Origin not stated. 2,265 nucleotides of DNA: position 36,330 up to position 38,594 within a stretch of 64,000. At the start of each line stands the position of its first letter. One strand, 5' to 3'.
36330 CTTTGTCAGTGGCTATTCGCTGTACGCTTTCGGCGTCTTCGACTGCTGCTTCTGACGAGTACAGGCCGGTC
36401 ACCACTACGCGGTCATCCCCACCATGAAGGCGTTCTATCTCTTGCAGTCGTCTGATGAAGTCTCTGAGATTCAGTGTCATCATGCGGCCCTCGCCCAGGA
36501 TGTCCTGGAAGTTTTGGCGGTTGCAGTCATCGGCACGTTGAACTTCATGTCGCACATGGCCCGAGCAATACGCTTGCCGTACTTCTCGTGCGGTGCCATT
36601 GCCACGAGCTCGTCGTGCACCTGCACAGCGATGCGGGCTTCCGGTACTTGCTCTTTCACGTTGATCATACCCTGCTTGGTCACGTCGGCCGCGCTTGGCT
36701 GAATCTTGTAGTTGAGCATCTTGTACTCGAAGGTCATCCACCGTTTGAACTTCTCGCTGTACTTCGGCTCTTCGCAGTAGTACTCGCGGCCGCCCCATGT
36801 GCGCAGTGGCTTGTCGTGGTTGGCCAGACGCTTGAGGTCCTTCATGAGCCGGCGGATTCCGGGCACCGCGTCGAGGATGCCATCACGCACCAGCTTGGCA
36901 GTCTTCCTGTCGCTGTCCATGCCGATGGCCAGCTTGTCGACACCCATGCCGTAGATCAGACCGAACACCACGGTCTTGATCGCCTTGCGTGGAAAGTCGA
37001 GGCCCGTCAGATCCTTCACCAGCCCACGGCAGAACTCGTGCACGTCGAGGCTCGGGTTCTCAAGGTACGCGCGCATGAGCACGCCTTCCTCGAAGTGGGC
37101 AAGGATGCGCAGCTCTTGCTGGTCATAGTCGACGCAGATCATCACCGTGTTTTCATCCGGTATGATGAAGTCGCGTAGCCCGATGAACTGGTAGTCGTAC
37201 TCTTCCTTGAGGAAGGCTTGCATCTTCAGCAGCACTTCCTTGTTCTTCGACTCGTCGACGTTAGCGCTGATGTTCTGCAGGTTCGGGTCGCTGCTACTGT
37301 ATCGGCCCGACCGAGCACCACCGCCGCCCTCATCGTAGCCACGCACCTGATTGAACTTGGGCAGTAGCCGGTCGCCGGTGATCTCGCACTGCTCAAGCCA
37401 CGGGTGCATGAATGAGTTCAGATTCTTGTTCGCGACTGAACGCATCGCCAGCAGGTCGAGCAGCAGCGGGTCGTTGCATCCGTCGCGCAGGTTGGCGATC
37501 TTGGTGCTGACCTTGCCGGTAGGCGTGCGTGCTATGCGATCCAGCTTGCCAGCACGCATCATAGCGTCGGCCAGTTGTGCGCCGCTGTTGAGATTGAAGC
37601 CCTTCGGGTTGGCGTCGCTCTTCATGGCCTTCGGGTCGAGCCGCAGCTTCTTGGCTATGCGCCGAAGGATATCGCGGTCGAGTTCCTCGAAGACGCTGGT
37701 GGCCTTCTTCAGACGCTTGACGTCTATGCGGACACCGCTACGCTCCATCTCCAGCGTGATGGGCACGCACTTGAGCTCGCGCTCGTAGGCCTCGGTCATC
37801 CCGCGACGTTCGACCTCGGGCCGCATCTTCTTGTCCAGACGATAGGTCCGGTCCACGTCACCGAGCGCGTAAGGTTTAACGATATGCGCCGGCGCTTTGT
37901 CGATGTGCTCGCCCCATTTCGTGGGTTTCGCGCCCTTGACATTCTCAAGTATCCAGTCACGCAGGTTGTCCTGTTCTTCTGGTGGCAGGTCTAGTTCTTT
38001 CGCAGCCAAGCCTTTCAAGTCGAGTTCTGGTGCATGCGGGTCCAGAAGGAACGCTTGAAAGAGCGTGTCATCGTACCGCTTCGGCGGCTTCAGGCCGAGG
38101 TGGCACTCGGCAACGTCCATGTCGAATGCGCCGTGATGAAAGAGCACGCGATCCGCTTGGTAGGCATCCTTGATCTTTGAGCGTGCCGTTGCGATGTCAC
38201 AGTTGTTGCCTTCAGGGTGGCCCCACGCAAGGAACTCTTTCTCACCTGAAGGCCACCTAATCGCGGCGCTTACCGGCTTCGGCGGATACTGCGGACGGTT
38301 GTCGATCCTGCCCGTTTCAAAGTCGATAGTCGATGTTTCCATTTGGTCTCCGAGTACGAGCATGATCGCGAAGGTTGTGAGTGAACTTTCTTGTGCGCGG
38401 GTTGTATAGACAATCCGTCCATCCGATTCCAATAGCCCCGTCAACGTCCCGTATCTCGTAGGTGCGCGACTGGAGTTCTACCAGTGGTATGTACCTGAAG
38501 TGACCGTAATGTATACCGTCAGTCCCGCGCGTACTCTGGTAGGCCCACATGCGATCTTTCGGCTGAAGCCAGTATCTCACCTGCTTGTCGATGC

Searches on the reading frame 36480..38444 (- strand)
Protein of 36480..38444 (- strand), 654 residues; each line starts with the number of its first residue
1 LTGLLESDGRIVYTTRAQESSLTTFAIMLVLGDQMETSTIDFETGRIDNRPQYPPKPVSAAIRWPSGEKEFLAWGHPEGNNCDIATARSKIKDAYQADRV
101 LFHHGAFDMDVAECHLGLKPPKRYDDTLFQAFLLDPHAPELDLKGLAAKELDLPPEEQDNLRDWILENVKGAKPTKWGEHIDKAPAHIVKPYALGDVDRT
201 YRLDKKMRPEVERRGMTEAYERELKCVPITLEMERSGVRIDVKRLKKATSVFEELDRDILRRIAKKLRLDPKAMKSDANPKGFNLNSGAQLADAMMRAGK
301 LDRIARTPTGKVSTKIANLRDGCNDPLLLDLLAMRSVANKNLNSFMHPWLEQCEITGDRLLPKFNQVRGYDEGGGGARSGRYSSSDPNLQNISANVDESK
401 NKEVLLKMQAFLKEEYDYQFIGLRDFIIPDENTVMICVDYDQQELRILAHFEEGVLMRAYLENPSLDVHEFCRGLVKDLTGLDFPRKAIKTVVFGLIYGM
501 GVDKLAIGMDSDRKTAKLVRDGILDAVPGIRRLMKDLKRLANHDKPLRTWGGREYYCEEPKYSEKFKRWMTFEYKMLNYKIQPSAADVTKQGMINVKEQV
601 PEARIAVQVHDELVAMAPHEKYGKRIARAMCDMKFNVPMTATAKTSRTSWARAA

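Call 40: search_dna_similar(query=window:36480-38444:-, collection=phages, mode=protein, max_rows=15)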
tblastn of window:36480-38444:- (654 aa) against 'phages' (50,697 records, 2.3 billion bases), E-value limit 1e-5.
Records with a match: 2133; places in all: 2133; records where one place covers at least 80% of the query: 86.
Best place of each record, by identity: <60% 2133.
By first word of the organism name: Mycobacterium 1014; Salmonella 310; Escherichia 140; Microbacterium 105; Arthrobacter 93; Vibrio 45; Rhodococcus 45; Gordonia 42; Enterococcus 41; Bacteriophage 38; and 55 more.
By host as written in the record: Mycobacterium smegmatis mc2 155 735; - 157; Mycobacterium smegmatis mc#155 137; Microbacterium foliorum NRRL B-24224 57; Mycobacterium smegmatis mc2155 52; Salmonella enterica subsp. enterica serovar Enteritidis PT1 51; Escherichia coli 46; Arthrobacter globiformis B-2979 46; and 270 more.
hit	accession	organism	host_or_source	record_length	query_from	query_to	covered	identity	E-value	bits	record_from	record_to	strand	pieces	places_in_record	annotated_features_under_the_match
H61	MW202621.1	Caudoviricetes sp.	Manatee Spring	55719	34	651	94%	37.5%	4e-114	382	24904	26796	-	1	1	DNA polymerase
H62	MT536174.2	Stenotrophomonas phage vB_SmaS-AXL_3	Stenotrophomonas maltophilia D1585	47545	38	650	94%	37.0%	3e-113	380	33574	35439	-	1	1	DNA polymerase I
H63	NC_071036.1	Stenotrophomonas phage vB_SmaS-AXL_3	Stenotrophomonas maltophilia D1585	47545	38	650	94%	37.0%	3e-113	380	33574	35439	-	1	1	DNA polymerase I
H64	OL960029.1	Pseudoxanthomonas phage PW916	Pseudoxanthomonas kaohsiungensis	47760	38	650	94%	36.8%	3e-111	374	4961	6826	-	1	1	DNA polymerase I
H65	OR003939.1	Phage DSL-LC04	Gammaproteobacteria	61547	67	654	90%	26.5%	5e-26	120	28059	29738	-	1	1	DNA polymerase I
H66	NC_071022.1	Arthrobacter phage BaileyBlu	Arthrobacter sulfureus NRRL B-14730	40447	10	651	98%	24.1%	4e-16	89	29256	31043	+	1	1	41: hypothetical protein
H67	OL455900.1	Arthrobacter phage BaileyBlu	Arthrobacter sulfureus NRRL B-14730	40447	10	651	98%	24.1%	4e-16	89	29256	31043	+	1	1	41: hypothetical protein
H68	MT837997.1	Bacteriophage sp.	human fecal samples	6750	6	643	98%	23.3%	4e-19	98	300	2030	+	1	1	record has no annotation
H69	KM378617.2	Vibrio phage VpKK5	Vibrio parahaemolyticus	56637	126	613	75%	30.4%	5e-30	133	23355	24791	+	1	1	DNA polymerase A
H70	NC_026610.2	Vibrio phage VpKK5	Vibrio parahaemolyticus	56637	126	613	75%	30.4%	5e-30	133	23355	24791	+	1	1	DNA polymerase A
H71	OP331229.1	Vibrio phage 033B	Vibrio parahaemolyticus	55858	126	613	75%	30.4%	2e-28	127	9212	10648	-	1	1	DNA polymerase A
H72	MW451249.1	Vibrio phage GH32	Vibrio parahaemolyticus GH32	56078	126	613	75%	30.4%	2e-28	127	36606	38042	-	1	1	record has no annotation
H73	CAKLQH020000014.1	Acinetobacter phage MD-2021a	not known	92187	40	640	92%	24.4%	2e-19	100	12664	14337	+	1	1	polA: DNA polymerase I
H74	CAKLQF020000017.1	Acinetobacter phage MD-2021a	not known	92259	40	640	92%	24.4%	2e-19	100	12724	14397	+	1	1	polA: DNA polymerase I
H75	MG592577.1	Vibrio phage 1.207.B._10N.222.51.C2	Vibrio breoganii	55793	126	613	75%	29.7%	3e-25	117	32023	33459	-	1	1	hypothetical protein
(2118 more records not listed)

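Call 68: find_related_loci(query=window:36480-38444:-, collection=viral_contigs, flank=10000)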
Query window:36480-38444:- (654 aa) in viral_contigs; peptide patterns used: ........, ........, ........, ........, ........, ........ (x = any residue, [..] = any of these).
2 stretches matched a pattern; 1 encode a relative of the query (tblastn E <= 1e-3); 1 distinct loci.
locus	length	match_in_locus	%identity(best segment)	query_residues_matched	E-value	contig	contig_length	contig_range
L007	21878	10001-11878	77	35-654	0e+0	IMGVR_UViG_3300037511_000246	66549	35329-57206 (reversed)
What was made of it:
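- Tried and rejected: PolA found the relative (call 68).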
